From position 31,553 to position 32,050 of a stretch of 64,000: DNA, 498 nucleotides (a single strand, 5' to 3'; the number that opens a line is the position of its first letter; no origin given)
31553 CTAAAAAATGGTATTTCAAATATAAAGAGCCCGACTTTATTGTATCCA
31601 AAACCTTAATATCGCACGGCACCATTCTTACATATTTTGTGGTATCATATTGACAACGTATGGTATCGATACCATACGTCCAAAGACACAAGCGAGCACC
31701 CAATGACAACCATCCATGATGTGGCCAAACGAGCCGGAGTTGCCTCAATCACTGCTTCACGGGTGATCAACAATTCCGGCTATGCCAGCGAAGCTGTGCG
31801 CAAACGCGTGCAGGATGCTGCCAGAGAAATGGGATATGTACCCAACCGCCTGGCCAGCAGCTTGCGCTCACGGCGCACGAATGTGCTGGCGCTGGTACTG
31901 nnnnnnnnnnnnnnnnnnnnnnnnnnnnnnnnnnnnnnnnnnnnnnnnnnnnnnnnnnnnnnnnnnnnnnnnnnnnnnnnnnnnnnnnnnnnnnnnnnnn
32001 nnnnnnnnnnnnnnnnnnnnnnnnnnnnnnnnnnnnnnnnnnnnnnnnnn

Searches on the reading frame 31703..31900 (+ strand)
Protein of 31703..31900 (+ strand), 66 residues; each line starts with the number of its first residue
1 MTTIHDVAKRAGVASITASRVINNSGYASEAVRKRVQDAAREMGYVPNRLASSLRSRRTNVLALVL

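Call 70: search_solved_structures(query=window:31703-31900:+, max_evalue=1e-8, show_alignments=4)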
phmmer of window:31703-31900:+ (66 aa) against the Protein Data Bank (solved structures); distinct sequences matched with E-value up to 1e-8: 27.
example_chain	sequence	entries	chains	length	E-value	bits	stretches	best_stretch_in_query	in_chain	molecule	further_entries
3kjx_A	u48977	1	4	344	4.4e-14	55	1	3-65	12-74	Transcriptional regulator, LacI family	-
3dbi_A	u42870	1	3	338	5.2e-12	48.6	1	1-65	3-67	SUGAR-BINDING TRANSCRIPTIONAL REGULATOR, LACI FAMILY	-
3jvd_A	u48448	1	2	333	5.8e-12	48.4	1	3-64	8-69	Transcriptional regulators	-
3h5o_A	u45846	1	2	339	1.1e-11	47.6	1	3-62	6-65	Transcriptional regulator GntR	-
7ff4_A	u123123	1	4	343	1.6e-11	47.1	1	1-66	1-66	Transcriptional regulator, LacI family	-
5ysz_A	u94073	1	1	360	1.7e-11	46.9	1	3-65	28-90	Transcriptional regulator, LacI family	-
3ctp_A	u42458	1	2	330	3.9e-11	45.8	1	3-64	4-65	Periplasmic binding protein/LacI transcriptional regulator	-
2o20_A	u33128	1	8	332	1.8e-10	43.8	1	2-66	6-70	Catabolite control protein A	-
2bjc_A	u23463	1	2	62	2.2e-10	43.5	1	2-58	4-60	LACTOSE OPERON REPRESSOR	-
1cjg_A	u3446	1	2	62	2.2e-10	43.5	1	2-58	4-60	PROTEIN (LAC REPRESSOR)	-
1l1m_A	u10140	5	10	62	4.2e-10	42.6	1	2-58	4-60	Lactose operon repressor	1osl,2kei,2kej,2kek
1lbg_A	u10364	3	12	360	7.9e-10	41.8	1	2-61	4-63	PROTEIN (LACTOSE OPERON REPRESSOR) | INTACT LACTOSE OPERON REPRESSOR WITH GRATUITOUS INDUCER IPTG | LAC REPRESSOR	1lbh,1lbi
3edc_A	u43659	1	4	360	8e-10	41.7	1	2-61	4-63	Lactose operon repressor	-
1jyf_A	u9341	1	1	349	8.2e-10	41.7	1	2-61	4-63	Lactose Operon Repressor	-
1efa_A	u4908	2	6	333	8.4e-10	41.7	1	2-61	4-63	LAC REPRESSOR | Lactose Operon Repressor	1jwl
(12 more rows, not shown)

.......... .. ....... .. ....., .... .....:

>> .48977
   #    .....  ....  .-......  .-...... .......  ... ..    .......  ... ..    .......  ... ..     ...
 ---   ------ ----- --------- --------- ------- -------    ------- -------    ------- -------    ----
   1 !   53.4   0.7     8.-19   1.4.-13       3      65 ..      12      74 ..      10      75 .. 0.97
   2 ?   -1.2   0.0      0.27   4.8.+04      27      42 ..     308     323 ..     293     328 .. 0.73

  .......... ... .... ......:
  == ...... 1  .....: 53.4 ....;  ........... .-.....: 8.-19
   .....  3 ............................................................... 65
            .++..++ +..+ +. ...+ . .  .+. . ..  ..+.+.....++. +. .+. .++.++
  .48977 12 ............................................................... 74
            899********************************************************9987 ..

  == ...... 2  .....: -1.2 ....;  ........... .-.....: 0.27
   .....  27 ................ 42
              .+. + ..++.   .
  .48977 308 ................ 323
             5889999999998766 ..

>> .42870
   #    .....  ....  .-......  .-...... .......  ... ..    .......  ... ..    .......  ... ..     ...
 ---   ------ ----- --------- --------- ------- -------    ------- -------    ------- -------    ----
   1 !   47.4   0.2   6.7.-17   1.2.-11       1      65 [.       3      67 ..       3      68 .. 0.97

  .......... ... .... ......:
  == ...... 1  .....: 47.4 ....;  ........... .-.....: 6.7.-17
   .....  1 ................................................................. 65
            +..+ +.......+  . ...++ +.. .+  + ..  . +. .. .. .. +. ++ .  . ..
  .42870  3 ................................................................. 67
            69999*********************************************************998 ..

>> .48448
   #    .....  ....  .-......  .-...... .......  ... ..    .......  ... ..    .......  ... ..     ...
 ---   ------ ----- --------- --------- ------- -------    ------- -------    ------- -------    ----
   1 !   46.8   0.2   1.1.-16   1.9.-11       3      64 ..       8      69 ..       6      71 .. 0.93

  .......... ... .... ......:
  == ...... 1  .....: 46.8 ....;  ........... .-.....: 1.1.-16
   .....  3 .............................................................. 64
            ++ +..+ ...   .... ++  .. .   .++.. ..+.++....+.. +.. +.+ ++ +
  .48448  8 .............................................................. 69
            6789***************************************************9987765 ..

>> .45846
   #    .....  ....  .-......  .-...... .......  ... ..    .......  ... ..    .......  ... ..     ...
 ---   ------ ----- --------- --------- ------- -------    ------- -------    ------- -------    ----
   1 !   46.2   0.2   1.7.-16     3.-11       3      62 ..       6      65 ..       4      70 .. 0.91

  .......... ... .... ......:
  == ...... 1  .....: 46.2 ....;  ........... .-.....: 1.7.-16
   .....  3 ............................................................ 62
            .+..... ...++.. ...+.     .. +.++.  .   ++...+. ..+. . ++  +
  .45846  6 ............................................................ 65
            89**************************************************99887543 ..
